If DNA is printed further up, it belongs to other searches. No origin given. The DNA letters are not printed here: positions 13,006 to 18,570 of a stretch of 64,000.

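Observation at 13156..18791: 1754-aa secreted giant protein with triplicated ~290-aa module, novel Cys repeats and a translationally coupled small membrane protein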

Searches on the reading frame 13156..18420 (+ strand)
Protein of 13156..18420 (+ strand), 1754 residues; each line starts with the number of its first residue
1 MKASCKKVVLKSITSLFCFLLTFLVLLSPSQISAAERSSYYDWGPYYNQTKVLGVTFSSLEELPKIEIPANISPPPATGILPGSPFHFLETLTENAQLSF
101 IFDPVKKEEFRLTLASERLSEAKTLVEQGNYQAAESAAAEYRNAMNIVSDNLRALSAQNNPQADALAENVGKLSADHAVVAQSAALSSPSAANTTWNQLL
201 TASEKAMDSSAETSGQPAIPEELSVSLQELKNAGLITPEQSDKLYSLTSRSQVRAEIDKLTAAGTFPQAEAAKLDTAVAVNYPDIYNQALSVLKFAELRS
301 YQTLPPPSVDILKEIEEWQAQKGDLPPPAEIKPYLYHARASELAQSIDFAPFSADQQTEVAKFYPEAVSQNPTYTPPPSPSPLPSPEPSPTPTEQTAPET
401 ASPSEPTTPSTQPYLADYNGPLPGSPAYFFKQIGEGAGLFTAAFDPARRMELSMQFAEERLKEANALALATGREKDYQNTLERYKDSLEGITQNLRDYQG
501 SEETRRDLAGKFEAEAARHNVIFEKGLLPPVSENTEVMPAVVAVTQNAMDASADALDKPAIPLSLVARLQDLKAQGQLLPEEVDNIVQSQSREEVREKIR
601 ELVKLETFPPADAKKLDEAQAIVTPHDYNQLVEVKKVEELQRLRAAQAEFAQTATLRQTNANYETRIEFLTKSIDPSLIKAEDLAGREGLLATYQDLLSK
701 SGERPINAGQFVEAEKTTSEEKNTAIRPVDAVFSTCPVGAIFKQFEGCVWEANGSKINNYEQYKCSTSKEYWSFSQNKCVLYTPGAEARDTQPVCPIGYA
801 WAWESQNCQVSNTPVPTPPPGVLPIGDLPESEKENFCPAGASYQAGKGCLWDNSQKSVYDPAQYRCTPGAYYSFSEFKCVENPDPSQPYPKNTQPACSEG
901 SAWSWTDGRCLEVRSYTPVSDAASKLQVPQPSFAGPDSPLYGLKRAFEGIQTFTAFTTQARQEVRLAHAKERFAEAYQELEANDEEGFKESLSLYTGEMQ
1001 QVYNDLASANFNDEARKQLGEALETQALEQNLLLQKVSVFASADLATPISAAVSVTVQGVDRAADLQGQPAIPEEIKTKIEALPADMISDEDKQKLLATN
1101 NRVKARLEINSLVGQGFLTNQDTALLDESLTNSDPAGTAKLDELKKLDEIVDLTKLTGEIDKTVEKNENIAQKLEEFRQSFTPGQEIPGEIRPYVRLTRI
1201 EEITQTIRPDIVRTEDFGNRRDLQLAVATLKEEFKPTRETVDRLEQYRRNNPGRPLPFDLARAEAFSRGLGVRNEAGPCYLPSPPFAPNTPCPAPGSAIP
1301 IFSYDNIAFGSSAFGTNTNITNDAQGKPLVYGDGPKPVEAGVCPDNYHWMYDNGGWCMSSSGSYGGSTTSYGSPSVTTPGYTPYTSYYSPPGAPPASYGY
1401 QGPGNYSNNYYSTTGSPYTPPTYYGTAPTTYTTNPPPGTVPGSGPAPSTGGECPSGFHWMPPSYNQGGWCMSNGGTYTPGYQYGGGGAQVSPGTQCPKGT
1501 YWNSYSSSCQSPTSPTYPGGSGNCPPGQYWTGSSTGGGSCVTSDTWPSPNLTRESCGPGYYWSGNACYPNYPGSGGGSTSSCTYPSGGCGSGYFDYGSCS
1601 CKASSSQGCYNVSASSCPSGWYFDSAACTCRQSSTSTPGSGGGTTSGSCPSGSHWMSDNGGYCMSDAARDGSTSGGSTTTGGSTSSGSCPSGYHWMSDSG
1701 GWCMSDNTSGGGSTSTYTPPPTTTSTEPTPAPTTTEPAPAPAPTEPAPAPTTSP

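Call 3: search_protein_families(library=pfam, proteins=[window:13156-18420:+], max_evalue=1)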
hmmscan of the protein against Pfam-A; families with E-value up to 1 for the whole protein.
window:13156-18420:+ (1754 aa): 1 family
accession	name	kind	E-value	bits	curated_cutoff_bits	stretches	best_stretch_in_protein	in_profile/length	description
PF18915.5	DUF5667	-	1.3e-38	131.8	27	3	79-167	1-90/99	Domain of unknown function (DUF5667)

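Call 4: search_protein_families(library=ncbifam, proteins=[window:13156-18420:+], max_evalue=1)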
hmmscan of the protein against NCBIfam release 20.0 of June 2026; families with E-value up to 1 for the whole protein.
window:13156-18420:+ (1754 aa): 0 families

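Call 10: find_homologous_proteins(query=window:13156-18417:+, max_evalue=0.001)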
Query window:13156-18417:+ (1754 aa): 41 proteins with E <= 0.001 among 8000 candidates.
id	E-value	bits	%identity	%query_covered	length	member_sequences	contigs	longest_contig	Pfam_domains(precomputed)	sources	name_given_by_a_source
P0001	0.0e+0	4036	100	100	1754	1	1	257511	PF18915.6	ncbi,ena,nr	ncbi:MAG: Uncharacterized protein G01um10145_749 [Microgenomates group bacterium Gr01-1014_5]|nr:MAG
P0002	0.0e+0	3160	81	95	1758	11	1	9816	PF18915.6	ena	-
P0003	0.0e+0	1958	52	98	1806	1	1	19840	PF18915.6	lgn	-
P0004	0.0e+0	1931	51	100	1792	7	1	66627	PF18915.6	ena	-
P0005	0.0e+0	1928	48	98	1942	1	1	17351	PF18915.6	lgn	-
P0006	0.0e+0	1915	51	95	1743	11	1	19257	PF18915.6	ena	-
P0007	0.0e+0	1898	50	100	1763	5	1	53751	PF18915.6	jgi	-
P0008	0.0e+0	1861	51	100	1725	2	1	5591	PF18915.6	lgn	-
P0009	0.0e+0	1860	50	95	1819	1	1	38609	PF18915.6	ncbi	-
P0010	0.0e+0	1842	50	100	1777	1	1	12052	PF18915.6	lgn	-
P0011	0.0e+0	1834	49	95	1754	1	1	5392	PF18915.6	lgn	-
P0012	0.0e+0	1831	50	94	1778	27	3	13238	PF18915.6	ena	-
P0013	0.0e+0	1831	52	95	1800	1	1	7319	PF18915.6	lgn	-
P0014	0.0e+0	1804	50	93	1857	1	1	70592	PF18915.6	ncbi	-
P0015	0.0e+0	1795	50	95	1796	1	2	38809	PF18915.6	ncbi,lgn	-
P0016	0.0e+0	1791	51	95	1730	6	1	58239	PF18915.6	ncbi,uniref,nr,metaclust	ncbi:MAG: hypothetical protein A2782_03670 [Candidatus Blackburnbacteria bacterium RIFCSPHIGHO2_01_F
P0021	0.0e+0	1705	47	97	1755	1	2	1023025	PF18915.6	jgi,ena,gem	-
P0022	0.0e+0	1695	46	96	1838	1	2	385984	PF18915.6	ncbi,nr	ncbi:hypothetical protein HY383_02365 [Candidatus Daviesbacteria bacterium]|nr:hypothetical protein 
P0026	0.0e+0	1667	47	97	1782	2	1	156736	PF18915.6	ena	-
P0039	0.0e+0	1410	46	49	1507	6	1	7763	PF18915.6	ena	-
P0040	0.0e+0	1371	44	94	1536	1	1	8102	PF18915.6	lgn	-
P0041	6.1e-271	921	46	57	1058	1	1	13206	PF18915.6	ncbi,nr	ncbi:hypothetical protein HYU95_05670, partial [Candidatus Daviesbacteria bacterium]|nr:hypothetical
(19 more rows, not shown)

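Call 13: search_solved_structures(query=A1, max_evalue=1)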
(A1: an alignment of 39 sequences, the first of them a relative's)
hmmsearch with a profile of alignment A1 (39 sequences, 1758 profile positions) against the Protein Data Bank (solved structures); distinct sequences matched with E-value up to 1: 3.
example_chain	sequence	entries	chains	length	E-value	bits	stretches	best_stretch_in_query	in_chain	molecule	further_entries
4yuu_q1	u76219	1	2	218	0.034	14.6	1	928-1011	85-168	Extrinsic protein in photosystem II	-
2lwx_A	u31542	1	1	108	0.42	11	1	176-264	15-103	Zuotin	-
3tnu_B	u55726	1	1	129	0.58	10.5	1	912-994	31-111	Keratin, type II cytoskeletal 5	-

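Call 14: find_encoding_contigs(protein=P0021, flank=8000, max_places=2)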
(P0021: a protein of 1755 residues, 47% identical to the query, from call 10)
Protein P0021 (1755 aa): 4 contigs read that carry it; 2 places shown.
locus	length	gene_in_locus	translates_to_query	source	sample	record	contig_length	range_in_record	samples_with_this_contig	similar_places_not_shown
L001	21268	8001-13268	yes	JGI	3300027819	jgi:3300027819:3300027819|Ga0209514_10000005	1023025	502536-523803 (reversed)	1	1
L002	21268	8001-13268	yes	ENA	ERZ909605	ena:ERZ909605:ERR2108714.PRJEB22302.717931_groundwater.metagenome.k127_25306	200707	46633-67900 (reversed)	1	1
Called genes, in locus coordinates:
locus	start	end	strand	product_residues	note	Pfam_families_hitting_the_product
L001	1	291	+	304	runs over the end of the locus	-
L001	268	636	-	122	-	-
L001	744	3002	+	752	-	PF00912:Transgly, PF00905:Transpeptidase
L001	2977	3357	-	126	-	PF04266:ASCH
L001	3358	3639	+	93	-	PF00584:SecE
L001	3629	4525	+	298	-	PF02357:NusG, PF00467:KOW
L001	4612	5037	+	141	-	PF03946:Ribosomal_L11_N, PF00298:Ribosomal_L11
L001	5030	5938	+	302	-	PF00687:Ribosomal_L1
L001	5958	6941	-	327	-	PF03706:LPG_synthase_TM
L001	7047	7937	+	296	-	PF00404:Dockerin_1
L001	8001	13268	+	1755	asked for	PF18915:DUF5667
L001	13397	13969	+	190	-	PF00466:Ribosomal_L10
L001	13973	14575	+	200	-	PF16320:Ribosomal_L12_N, PF00542:Ribosomal_L12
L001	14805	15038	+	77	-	PF12728:HTH_17, PF00376:MerR, PF13411:MerR_1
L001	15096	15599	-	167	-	PF06560:GPI (weak)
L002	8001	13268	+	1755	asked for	PF18915:DUF5667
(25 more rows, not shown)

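Call 15: find_encoding_contigs(protein=P0022, flank=8000, max_places=2)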
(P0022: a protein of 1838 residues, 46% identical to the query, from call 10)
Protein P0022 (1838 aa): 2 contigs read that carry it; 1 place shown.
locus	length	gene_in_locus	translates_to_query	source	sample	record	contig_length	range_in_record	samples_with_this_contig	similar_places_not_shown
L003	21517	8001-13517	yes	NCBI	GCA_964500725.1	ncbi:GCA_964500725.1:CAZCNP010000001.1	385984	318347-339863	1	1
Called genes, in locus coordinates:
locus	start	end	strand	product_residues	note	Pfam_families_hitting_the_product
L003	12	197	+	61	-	PF00584:SecE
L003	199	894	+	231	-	PF02357:NusG, PF00467:KOW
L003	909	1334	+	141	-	PF03946:Ribosomal_L11_N, PF00298:Ribosomal_L11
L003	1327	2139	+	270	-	PF00687:Ribosomal_L1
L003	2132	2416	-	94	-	PF12844:HTH_19 (weak), PF13560:HTH_31 (weak), PF01381:HTH_3, PF13443:HTH_26 (weak)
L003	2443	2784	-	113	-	PF05973:Gp49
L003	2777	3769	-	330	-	PF03706:LPG_synthase_TM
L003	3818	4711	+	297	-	PF00404:Dockerin_1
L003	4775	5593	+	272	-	-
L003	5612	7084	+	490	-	PF04932:Wzy_C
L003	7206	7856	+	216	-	-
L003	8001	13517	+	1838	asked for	PF18915:DUF5667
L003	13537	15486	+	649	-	PF00089:Trypsin, PF13365:Trypsin_2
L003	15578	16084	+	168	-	PF00466:Ribosomal_L10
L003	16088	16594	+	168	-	PF16320:Ribosomal_L12_N, PF00542:Ribosomal_L12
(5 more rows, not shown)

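Call 16: find_encoding_contigs(protein=P0016, flank=8000, max_places=2)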
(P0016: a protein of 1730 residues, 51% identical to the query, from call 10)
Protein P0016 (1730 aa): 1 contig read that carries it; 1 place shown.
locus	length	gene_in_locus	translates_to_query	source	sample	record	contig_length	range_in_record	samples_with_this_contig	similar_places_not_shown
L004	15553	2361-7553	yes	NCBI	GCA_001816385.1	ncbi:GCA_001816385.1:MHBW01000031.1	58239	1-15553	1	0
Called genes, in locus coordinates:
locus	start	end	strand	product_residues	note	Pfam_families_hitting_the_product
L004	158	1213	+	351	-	PF02661:Fic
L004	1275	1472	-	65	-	-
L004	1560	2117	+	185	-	-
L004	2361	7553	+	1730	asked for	PF18915:DUF5667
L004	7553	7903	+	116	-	-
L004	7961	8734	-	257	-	PF02673:BacA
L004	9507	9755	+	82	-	PF00512:HisKA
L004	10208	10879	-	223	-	PF00072:Response_reg, PF00486:Trans_reg_C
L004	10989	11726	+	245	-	PF04402:SIMPL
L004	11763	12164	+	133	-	-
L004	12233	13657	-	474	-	PF01547:SBP_bac_1, PF13416:SBP_bac_8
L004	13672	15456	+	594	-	PF12229:PG_binding_4, PF04294:VanW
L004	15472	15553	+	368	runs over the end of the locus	PF01702:TGT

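Call 17: find_encoding_contigs(protein=P0004, flank=5000, max_places=1)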
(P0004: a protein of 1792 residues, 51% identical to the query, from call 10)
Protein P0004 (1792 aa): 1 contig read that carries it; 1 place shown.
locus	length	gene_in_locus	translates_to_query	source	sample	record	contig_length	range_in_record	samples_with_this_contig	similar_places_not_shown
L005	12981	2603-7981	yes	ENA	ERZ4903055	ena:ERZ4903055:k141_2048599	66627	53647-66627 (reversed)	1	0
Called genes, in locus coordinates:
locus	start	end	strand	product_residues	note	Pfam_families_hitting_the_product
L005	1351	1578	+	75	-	-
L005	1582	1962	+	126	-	-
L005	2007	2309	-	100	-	PF12441:CopG_antitoxin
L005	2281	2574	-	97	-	PF04365:BrnT_toxin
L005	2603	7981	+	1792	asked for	PF18915:DUF5667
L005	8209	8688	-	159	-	-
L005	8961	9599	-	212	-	PF00892:EamA, PF03151:TPT (weak), PF00892:EamA (weak)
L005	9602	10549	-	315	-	PF00890:FAD_binding_2 (weak), PF01266:DAO (faint), PF01946:Thi4 (weak), PF03486:HI0933_like (faint), PF07992:Pyr_redox_2, PF12831:FAD_oxidored (weak), PF13738:Pyr_redox_3, PF00070:Pyr_redox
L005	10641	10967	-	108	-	PF00085:Thioredoxin, PF13098:Thioredoxin_2, PF13905:Thioredoxin_8 (faint)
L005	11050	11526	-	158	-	PF18705:DUF5643 (weak)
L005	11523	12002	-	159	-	-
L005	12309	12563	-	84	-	PF11666:DUF2933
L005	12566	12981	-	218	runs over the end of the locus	PF00578:AhpC-TSA, PF08534:Redoxin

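Call 18: find_encoding_contigs(protein=P0014, flank=5000, max_places=1)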
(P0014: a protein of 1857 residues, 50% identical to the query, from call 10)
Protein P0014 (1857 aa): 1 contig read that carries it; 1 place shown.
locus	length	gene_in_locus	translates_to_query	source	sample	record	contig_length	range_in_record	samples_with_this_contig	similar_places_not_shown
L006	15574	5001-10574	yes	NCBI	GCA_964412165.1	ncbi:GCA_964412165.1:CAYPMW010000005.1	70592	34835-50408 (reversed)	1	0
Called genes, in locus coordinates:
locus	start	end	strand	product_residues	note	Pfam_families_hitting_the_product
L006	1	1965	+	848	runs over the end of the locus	-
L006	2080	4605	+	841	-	PF13473:Cupredoxin_1 (faint)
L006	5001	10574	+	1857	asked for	PF18915:DUF5667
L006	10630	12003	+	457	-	PF13473:Cupredoxin_1 (faint)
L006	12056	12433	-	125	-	PF00903:Glyoxalase, PF18029:Glyoxalase_6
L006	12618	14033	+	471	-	-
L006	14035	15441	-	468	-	-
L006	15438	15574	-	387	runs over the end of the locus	PF01590:GAF, PF13185:GAF_2, PF00512:HisKA, PF02518:HATPase_c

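Call 19: find_encoding_contigs(protein=P0007, flank=5000, max_places=1)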
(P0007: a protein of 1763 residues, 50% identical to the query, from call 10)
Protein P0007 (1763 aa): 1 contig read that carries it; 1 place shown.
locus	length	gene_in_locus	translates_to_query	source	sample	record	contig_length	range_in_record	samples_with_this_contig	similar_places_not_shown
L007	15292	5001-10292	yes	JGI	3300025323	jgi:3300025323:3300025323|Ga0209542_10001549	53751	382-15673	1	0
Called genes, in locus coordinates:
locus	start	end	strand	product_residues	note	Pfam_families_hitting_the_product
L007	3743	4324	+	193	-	PF08241:Methyltransf_11 (weak)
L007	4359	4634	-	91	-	PF12441:CopG_antitoxin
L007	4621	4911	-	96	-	PF04365:BrnT_toxin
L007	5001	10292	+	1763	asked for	PF18915:DUF5667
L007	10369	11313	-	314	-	PF00890:FAD_binding_2 (weak), PF01134:GIDA (faint), PF01266:DAO (faint), PF01946:Thi4 (weak), PF07992:Pyr_redox_2, PF12831:FAD_oxidored (weak), PF13738:Pyr_redox_3, PF00070:Pyr_redox, +2 more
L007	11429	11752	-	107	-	PF00085:Thioredoxin, PF13098:Thioredoxin_2, PF13728:TraF (weak), PF13905:Thioredoxin_8 (faint), PF07689:KaiB (faint)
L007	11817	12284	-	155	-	PF18705:DUF5643 (faint)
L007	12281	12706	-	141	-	-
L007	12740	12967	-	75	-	PF18926:DUF5676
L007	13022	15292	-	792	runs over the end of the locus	PF19335:HMBD, PF00122:E1-E2_ATPase, PF00702:Hydrolase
